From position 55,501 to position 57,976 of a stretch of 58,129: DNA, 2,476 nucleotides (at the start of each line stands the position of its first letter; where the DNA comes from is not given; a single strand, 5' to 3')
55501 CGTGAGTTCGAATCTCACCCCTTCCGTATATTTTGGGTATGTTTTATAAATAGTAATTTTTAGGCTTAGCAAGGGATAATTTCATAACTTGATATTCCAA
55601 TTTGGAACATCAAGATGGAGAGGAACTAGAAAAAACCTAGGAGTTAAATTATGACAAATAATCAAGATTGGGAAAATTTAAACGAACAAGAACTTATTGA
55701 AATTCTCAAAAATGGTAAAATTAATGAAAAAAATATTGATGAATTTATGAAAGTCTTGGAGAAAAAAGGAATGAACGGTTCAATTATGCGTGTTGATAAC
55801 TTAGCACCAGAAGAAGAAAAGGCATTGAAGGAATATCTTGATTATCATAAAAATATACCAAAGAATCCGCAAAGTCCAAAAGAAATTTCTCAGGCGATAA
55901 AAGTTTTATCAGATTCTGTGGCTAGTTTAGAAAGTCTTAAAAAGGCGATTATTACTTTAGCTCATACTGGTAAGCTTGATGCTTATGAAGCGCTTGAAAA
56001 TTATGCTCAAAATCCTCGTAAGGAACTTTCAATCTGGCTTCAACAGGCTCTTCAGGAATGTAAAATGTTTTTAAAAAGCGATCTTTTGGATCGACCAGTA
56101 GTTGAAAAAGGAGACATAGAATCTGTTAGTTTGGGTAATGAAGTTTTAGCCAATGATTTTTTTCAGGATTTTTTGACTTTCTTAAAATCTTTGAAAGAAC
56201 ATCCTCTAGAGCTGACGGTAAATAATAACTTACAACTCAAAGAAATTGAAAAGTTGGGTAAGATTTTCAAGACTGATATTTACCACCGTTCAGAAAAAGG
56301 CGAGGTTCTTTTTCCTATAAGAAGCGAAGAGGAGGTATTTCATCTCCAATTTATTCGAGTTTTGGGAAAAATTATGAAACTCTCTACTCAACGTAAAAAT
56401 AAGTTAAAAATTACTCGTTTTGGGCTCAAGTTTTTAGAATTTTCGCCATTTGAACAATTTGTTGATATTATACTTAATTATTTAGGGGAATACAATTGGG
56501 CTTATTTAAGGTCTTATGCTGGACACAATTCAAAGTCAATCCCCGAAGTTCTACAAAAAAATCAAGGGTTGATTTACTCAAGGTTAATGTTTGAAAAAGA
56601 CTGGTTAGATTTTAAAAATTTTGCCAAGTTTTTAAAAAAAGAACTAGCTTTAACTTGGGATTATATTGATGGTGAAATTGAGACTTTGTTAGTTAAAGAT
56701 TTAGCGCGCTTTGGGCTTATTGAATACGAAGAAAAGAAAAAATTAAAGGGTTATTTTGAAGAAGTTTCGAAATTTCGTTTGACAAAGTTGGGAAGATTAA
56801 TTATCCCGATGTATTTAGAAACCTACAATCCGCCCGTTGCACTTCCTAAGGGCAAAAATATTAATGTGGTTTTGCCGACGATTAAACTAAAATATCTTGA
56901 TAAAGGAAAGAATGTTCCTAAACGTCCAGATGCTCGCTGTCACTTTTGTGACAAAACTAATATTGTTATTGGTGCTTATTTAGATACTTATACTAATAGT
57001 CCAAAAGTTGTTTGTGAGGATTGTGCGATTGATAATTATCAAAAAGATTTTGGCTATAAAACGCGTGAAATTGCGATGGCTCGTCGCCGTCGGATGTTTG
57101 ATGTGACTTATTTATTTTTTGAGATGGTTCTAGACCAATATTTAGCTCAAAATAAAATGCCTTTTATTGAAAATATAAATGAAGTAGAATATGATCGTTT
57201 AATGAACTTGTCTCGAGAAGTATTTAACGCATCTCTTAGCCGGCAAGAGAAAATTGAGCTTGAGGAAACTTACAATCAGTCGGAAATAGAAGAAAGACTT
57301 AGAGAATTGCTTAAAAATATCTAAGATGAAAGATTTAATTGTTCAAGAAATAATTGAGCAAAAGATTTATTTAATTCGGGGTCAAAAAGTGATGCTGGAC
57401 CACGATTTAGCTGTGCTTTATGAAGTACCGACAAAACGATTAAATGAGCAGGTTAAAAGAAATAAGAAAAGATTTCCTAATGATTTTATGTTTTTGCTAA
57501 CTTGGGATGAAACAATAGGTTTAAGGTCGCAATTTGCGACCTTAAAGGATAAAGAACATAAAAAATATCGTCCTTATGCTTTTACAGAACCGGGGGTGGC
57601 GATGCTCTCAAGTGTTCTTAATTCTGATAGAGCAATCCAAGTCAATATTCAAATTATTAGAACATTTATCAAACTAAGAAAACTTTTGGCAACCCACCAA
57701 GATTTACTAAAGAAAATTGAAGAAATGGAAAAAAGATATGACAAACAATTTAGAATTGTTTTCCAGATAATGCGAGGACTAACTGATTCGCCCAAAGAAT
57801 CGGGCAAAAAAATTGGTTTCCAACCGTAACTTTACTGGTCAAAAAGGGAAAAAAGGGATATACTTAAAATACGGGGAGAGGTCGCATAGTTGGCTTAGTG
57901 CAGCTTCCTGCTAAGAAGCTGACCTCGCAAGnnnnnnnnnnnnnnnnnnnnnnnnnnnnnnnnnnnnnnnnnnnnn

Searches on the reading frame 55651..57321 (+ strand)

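Call 4: search_protein_families(library=pfam, proteins=[window:55651-57321:+], max_evalue=0.01)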
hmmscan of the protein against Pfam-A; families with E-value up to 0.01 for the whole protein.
window:55651-57321:+ (557 aa): 0 families

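Call 5: search_protein_families(library=ncbifam, proteins=[window:55651-57321:+], max_evalue=0.01)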
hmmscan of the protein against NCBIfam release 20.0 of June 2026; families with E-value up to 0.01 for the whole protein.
window:55651-57321:+ (557 aa): 0 families

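Call 69: search_protein_families(library=pfam, proteins=[window:55651-57321:+], max_evalue=10)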
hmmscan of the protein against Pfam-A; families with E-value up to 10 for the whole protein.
window:55651-57321:+ (557 aa): 1 family
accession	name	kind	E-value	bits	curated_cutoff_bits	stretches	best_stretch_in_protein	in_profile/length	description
PF15918.11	DUF4744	-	0.037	15.4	27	1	457-470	47-60/69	Family of unknown function (DUF4744)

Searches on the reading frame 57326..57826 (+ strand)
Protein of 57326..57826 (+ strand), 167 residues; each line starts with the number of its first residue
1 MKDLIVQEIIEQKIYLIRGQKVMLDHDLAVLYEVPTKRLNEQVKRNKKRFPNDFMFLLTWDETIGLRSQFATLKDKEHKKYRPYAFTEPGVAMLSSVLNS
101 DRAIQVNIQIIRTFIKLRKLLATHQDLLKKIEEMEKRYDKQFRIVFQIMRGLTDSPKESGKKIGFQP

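Call 5: search_protein_families(library=ncbifam, proteins=[window:57326-57826:+], max_evalue=0.01)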
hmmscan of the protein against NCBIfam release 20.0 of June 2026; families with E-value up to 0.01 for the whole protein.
window:57326-57826:+ (167 aa): 0 families

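Call 69: search_protein_families(library=pfam, proteins=[window:57326-57826:+], max_evalue=10)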
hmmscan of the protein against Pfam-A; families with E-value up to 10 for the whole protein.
window:57326-57826:+ (167 aa): 4 families
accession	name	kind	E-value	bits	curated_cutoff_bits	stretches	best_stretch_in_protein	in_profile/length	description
PF10543.14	ORF6N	-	1e-34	119.1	27.8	1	12-97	1-86/86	ORF6N domain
PF09669.15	Phage_pRha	-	1.4e-05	26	29.9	1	66-118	38-90/91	Phage regulatory protein Rha (Phage_pRha)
PF14703.12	PHM7_cyt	-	0.039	14.6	27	1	107-141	34-68/174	Cytosolic domain of 10TM putative phosphate transporter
PF11266.14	Ald_deCOase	-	0.12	12.7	28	1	112-144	27-59/218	Long-chain fatty aldehyde decarbonylase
